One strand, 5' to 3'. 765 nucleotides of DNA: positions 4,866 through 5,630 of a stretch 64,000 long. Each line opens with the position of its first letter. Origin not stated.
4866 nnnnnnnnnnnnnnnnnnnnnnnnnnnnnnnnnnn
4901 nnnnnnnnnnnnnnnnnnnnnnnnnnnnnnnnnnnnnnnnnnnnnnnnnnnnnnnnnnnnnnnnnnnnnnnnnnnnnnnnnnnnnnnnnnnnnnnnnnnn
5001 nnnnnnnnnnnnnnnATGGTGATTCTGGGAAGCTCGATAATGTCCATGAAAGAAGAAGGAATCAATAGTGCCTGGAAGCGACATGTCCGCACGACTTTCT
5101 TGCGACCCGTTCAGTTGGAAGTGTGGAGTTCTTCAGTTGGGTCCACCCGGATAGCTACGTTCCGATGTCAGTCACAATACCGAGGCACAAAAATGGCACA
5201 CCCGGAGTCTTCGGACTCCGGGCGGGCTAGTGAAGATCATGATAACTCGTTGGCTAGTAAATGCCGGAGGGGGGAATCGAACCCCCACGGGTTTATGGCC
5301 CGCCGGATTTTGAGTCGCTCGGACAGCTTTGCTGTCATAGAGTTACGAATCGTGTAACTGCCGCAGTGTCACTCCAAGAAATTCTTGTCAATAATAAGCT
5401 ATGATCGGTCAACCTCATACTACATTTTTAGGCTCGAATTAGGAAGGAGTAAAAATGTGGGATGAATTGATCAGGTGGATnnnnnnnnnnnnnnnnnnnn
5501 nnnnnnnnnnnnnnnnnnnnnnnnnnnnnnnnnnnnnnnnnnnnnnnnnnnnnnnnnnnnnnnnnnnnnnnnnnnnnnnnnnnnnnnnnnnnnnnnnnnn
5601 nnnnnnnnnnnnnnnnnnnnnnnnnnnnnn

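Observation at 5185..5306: tRNA 3'-half remnant plus downstream hairpin marks the prophage/chromosome junction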

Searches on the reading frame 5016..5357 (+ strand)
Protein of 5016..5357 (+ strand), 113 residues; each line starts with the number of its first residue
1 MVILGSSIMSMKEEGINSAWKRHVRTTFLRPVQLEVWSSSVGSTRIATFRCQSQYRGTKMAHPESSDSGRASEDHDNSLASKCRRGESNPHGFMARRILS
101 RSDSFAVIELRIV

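Call 61: search_protein_families(library=pfam, proteins=[window:5016-5357:+], max_evalue=0.001)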
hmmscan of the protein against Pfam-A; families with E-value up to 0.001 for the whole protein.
window:5016-5357:+ (113 aa): 0 families

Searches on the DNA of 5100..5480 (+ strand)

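Call 7: search_rna_families(source=window, start=5100, end=5460, threshold=evalue, max_evalue=10, show_alignments=3)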
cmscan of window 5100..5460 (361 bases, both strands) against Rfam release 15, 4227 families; matches with E-value up to 10: 4.
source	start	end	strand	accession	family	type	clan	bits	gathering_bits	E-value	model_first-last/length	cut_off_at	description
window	5263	5324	-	RF01852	tRNA-Sec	Gene; tRNA;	CL00001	18.7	47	0.32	1-91/91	no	Selenocysteine transfer RNA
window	5307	5446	+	RF02525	SSRC30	Gene; sRNA;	-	17.9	100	1.2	1-151/151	no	Streptococcus sRNA SSRC30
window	5265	5309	+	RF04351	Plastid-psbl-rps4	Cis-reg;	-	16.3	68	0.84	1-53/53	no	Plastid-psbl-rps4 3UTR RNA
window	5261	5299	+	RF04354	Plastid-ycf2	Cis-reg;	-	13.1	65.7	8.4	1-75/75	no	Plastid-ycf2 5UTR RNA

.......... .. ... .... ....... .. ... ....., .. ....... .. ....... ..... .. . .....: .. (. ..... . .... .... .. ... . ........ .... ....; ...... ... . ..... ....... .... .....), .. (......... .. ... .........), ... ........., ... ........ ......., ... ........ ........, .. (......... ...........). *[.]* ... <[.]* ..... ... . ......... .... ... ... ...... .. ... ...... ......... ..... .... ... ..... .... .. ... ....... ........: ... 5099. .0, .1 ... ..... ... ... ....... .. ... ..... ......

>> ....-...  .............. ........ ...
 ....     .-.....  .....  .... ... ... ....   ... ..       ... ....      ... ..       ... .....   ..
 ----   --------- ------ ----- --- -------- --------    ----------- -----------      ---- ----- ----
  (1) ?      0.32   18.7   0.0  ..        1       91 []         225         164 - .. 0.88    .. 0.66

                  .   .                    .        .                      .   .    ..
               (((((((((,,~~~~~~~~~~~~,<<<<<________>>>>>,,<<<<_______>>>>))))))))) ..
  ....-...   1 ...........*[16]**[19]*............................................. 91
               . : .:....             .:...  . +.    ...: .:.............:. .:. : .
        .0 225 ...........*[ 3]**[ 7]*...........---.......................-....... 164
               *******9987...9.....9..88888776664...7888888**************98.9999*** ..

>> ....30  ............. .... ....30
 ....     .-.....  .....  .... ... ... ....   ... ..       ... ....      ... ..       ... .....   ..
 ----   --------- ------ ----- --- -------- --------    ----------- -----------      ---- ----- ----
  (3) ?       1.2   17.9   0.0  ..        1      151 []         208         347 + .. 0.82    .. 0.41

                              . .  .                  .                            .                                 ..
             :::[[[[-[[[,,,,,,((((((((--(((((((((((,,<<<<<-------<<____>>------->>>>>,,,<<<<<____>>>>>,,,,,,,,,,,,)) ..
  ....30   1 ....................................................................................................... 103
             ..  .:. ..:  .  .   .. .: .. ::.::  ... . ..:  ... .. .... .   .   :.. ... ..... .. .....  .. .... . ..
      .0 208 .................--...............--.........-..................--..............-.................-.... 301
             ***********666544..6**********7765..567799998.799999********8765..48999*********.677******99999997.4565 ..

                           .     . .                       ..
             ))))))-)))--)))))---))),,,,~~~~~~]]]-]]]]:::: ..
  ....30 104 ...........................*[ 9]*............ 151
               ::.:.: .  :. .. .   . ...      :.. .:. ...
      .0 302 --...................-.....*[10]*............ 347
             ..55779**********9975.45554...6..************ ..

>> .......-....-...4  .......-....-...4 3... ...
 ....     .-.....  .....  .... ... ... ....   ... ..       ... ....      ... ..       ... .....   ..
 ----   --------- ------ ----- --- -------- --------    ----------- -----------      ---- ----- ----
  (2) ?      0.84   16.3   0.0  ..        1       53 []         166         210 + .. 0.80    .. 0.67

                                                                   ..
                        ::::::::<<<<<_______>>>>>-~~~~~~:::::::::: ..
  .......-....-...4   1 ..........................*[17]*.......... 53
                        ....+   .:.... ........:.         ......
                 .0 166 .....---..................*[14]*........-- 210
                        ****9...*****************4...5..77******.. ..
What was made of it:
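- Checked: A permissive Rfam scan gives only a sub-threshold partial tRNA-type match (18.7 bits against a gathering score of 47, call 7).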

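Call 69: search_dna_similar(query=window:5150-5480:+, collection=phages, mode=distant, max_rows=8)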
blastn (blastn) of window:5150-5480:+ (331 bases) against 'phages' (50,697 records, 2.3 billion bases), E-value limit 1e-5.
No match.
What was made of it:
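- Tried and rejected: No similar DNA exists in the isolated-phage collection (call 69).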
